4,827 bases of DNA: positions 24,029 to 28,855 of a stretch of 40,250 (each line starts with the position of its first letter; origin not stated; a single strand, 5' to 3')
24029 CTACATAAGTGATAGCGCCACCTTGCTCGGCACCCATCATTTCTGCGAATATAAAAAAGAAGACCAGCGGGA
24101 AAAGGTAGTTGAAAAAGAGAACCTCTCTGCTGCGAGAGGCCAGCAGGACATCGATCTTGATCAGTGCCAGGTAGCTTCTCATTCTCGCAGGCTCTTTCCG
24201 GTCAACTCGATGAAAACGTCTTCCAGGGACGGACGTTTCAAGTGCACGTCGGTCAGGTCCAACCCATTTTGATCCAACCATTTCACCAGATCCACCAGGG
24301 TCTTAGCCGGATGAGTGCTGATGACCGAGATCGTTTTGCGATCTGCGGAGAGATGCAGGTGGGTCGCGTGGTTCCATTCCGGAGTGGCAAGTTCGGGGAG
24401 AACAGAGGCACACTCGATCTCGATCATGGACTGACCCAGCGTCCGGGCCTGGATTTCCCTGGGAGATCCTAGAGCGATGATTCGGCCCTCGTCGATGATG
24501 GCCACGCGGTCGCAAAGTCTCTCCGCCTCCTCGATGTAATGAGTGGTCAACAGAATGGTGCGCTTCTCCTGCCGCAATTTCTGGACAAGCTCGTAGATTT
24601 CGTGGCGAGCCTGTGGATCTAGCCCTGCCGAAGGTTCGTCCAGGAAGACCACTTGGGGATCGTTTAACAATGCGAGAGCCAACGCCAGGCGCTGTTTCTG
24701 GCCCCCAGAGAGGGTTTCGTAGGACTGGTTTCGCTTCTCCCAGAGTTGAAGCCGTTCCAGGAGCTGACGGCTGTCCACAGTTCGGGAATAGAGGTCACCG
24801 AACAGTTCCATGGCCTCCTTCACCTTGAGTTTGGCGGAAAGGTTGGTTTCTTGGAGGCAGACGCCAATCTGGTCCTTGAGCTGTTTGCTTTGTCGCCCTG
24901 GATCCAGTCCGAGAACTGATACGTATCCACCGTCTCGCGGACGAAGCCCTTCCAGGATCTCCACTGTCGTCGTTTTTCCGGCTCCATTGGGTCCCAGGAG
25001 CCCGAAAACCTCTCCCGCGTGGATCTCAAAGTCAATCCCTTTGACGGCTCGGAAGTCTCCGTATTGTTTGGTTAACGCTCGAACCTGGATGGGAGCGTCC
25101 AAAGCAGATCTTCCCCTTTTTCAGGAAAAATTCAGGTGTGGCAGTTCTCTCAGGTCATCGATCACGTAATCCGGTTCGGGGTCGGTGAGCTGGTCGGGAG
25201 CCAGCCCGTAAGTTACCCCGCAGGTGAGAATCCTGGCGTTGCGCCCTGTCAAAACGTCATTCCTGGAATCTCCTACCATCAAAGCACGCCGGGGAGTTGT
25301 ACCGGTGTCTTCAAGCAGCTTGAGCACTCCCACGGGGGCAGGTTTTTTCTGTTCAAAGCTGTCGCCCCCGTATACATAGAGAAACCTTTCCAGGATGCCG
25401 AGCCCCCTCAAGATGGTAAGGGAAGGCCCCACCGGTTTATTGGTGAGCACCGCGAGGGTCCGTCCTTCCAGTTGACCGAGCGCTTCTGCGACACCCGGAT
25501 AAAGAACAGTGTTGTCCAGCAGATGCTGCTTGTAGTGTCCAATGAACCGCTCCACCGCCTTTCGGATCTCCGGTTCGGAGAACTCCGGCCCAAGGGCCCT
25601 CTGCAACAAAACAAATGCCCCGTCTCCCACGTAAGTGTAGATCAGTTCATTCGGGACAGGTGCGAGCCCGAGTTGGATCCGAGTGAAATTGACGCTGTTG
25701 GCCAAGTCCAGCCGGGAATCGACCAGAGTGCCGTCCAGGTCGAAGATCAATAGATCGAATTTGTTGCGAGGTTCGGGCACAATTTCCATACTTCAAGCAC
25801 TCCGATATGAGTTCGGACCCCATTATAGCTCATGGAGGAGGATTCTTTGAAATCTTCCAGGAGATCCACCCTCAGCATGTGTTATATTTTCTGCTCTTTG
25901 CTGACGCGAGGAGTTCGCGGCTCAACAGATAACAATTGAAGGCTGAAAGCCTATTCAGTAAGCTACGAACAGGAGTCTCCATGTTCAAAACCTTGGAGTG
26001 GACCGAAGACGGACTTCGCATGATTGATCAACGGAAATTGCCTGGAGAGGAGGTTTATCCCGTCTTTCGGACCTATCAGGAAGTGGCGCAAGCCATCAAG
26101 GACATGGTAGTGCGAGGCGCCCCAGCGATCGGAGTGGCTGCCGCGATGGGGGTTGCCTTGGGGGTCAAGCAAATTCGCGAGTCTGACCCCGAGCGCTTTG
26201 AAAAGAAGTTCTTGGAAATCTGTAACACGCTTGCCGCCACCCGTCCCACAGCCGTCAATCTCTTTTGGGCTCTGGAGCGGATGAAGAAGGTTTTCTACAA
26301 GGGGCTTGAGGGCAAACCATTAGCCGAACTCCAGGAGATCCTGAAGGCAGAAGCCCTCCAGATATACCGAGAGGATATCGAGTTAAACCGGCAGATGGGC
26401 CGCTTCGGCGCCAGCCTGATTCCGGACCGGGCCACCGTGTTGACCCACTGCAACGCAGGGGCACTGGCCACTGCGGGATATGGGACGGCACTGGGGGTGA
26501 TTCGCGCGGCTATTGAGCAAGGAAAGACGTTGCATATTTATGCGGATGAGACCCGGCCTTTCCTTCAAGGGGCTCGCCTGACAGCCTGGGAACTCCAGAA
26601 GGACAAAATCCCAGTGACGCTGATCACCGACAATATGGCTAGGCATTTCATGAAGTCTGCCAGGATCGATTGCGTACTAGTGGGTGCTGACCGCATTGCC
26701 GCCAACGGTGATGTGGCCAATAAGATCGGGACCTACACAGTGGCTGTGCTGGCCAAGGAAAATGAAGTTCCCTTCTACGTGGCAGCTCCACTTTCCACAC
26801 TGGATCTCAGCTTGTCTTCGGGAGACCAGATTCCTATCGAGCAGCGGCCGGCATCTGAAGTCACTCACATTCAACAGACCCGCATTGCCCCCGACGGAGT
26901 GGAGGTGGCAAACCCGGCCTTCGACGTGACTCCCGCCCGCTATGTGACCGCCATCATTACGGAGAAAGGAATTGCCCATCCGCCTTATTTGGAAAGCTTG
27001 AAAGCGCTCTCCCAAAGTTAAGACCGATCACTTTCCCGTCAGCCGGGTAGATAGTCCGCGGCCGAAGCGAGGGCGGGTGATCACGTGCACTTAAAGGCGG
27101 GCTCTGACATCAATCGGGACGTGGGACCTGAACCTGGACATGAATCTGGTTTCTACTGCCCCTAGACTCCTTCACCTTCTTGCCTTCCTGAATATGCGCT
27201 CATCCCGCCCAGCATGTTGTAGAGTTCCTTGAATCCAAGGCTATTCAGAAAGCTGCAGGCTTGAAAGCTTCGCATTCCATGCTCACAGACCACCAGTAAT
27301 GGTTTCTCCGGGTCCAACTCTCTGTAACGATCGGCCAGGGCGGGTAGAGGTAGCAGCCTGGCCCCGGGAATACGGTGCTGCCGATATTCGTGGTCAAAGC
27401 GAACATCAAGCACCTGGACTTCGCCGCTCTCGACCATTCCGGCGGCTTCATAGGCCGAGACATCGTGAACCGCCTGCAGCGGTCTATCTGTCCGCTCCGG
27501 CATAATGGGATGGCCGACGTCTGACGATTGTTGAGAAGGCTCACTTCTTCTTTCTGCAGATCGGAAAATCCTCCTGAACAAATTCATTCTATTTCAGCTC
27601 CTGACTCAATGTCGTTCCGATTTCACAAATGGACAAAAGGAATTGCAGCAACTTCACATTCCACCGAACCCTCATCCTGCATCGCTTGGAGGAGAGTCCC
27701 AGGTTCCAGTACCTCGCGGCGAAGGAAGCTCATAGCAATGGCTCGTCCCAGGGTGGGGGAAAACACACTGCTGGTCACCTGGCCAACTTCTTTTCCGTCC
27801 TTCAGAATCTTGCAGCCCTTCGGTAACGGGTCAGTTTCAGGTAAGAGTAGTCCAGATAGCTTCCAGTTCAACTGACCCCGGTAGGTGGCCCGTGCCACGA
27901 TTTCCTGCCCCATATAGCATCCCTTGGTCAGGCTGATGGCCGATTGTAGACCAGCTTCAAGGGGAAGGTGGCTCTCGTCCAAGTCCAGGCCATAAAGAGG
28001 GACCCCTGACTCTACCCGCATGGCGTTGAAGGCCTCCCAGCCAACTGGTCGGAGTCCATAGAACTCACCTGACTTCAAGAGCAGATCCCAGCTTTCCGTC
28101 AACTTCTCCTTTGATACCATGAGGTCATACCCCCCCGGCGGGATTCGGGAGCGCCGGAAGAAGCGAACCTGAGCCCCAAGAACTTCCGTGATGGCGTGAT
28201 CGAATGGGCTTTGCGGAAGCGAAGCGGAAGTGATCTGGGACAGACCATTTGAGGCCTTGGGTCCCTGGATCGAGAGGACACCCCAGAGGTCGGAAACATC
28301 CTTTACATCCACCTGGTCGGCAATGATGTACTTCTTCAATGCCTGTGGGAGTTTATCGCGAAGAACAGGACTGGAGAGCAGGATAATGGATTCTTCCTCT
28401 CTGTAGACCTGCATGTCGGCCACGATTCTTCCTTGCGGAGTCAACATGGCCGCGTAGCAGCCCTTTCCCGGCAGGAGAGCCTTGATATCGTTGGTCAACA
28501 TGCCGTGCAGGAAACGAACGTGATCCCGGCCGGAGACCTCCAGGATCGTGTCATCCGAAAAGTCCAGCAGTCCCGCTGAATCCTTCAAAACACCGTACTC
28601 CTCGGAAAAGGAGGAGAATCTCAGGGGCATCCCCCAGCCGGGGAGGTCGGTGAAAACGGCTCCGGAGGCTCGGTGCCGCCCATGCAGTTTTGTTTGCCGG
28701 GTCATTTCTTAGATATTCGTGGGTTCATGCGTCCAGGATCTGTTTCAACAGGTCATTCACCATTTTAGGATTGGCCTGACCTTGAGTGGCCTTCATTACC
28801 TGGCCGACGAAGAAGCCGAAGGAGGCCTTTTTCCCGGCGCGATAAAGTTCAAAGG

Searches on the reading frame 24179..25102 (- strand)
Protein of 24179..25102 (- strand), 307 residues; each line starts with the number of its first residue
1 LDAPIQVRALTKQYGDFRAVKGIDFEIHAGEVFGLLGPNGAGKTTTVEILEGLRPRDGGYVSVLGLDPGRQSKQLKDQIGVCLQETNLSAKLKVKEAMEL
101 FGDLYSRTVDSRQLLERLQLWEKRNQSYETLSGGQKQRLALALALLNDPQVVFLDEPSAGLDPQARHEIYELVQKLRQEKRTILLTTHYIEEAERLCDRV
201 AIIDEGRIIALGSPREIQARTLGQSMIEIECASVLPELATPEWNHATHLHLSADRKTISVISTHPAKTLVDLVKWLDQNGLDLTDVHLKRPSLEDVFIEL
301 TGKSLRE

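Call 28: search_protein_families(library=pfam, proteins=[window:24179-25102:-], max_evalue=0.0001)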
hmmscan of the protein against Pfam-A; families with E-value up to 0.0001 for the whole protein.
window:24179-25102:- (307 aa): 4 families
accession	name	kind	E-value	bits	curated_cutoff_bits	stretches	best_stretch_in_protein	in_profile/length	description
PF00005.33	ABC_tran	-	2e-30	106.6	25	1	21-158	2-136/137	ABC transporter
PF13304.12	AAA_21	-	8.4e-18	65.9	27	1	124-188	231-298/304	AAA domain, putative AbiEii toxin, Type IV TA system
PF02463.25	SMC_N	-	3.4e-07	30.3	40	0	119-188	125-200/220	RecF/RecN/SMC N terminal domain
PF13732.12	DrrA1-3_C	-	6.7e-06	27.2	27.4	1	212-300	1-80/81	ATP-binding protein DrrA1-3-like, C-terminal domain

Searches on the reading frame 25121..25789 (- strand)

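Call 28: search_protein_families(library=pfam, proteins=[window:25121-25789:-], max_evalue=0.0001)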
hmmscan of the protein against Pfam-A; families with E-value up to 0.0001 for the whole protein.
window:25121-25789:- (222 aa): 3 families
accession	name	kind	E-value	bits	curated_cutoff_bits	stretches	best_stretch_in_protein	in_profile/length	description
PF13419.12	HAD_2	-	2.1e-30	106.6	23.8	1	14-192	1-178/178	Haloacid dehalogenase-like hydrolase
PF00702.32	Hydrolase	-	2.2e-23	84.1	26.4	1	12-185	2-190/191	haloacid dehalogenase-like hydrolase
PF13242.12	Hydrolase_like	-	1.4e-11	44.6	22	1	149-216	4-75/75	HAD-hyrolase-like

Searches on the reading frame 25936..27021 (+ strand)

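Call 28: search_protein_families(library=pfam, proteins=[window:25936-27021:+], max_evalue=0.0001)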
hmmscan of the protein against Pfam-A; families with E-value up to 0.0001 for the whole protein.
window:25936-27021:+ (361 aa): 1 family
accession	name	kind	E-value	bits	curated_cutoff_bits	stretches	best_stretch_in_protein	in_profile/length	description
PF01008.23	IF-2B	-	5e-93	311.8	22.4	1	59-349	2-280/280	Initiation factor 2 subunit family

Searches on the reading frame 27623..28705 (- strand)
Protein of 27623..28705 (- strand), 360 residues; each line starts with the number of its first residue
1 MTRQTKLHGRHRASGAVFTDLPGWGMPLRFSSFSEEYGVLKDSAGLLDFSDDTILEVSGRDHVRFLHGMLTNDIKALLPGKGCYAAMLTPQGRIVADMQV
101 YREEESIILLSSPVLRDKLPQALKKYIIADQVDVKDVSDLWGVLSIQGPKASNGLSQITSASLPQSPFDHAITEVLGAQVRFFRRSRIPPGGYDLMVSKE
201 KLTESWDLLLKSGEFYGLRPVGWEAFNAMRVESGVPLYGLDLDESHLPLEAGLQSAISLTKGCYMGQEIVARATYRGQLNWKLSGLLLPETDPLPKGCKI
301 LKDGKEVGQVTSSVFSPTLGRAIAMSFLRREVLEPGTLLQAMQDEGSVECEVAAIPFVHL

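Call 28: search_protein_families(library=pfam, proteins=[window:27623-28705:-], max_evalue=0.0001)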
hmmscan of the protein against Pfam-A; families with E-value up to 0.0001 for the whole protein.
window:27623-28705:- (360 aa): 2 families
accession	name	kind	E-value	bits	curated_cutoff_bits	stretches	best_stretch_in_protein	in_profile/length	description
PF01571.26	GCV_T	-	8.5e-55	186.2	25.6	1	7-255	1-254/255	Aminomethyltransferase folate-binding domain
PF08669.17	GCV_T_C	-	2.8e-15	56.4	25.9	1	282-358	2-79/80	Glycine cleavage T-protein C-terminal barrel domain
